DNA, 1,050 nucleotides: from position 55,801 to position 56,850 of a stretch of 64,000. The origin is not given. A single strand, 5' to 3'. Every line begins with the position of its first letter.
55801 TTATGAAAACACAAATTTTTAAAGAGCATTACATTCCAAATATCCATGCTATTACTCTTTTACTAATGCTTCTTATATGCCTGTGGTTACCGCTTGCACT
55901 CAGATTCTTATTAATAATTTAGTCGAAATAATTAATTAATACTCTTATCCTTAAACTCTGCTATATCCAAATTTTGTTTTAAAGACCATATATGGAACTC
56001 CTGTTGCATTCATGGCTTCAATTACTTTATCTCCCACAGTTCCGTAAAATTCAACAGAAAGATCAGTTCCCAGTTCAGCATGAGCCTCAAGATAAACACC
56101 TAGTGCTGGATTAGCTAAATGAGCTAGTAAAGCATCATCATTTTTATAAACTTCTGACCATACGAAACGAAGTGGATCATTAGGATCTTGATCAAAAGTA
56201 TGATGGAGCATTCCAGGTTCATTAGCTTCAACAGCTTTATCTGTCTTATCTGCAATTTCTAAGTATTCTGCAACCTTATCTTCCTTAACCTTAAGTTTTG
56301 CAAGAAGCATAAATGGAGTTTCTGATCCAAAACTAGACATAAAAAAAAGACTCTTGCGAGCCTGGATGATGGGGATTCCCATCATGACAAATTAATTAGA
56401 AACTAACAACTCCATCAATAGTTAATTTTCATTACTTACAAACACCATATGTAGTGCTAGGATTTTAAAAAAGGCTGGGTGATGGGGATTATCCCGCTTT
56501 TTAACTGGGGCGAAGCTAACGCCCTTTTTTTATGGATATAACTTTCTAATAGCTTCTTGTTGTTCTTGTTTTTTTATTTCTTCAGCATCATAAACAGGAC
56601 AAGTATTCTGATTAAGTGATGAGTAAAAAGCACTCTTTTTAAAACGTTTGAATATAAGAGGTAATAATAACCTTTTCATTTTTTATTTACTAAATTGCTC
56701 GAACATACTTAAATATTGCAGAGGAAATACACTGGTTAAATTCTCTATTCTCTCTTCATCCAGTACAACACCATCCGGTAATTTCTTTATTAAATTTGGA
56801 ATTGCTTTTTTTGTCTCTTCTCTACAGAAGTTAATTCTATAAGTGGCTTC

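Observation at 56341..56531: Candidate sRNA with a 16-nt antisense match to the structured leader of the divergent ABM gene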

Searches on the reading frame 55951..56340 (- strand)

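Call 7: search_protein_families(library=pfam, proteins=[window:55951-56340:-], max_evalue=0.01)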
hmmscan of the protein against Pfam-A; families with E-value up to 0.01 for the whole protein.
window:55951-56340:- (129 aa): 1 family
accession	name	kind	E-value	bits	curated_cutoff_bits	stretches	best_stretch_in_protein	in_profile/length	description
PF03992.22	ABM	-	1.6e-12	47.8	23.1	1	9-80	1-72/78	Antibiotic biosynthesis monooxygenase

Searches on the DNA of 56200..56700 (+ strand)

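Call 11: search_rna_families(source=window, start=56200, end=56700, threshold=evalue, max_evalue=10)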
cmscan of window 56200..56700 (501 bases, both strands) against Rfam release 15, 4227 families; matches with E-value up to 10: 6.
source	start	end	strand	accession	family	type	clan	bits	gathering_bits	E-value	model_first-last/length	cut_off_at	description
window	56585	56700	-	RF01476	rliF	Gene; sRNA;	-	22.6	60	0.13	96-220/220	5'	Listeria sRNA rliF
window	56503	56630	-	RF00082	SraG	Gene; sRNA;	-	18.9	50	0.72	1-177/177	no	SraG RNA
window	56555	56652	-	RF02526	SSRC34_1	Gene; sRNA;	-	17.6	64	8.2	1-128/128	no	Streptococcus sRNA SSRC34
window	56540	56604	-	RF02075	STnc230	Gene; sRNA;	-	17.2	50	8.1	1-83/83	no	Enterobacterial sRNA STnc230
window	56555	56599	-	RF00152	SNORD79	Gene; snRNA; snoRNA; CD-box;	CL00069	16.7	47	8.5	1-83/83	no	Small nucleolar RNA SNORD79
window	56612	56634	-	RF01072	TMV_UPD-PK3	Cis-reg;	-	11.1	34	6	1-21/31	no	Pseudoknot of upstream pseudoknot domain (UPD) of the 3'UTR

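Call 59: search_dna_similar(query=window:56341-56536:+, collection=phages, mode=distant, max_evalue=0.001, max_rows=15)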
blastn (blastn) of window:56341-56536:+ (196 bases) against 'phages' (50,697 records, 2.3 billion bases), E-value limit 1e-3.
No match.
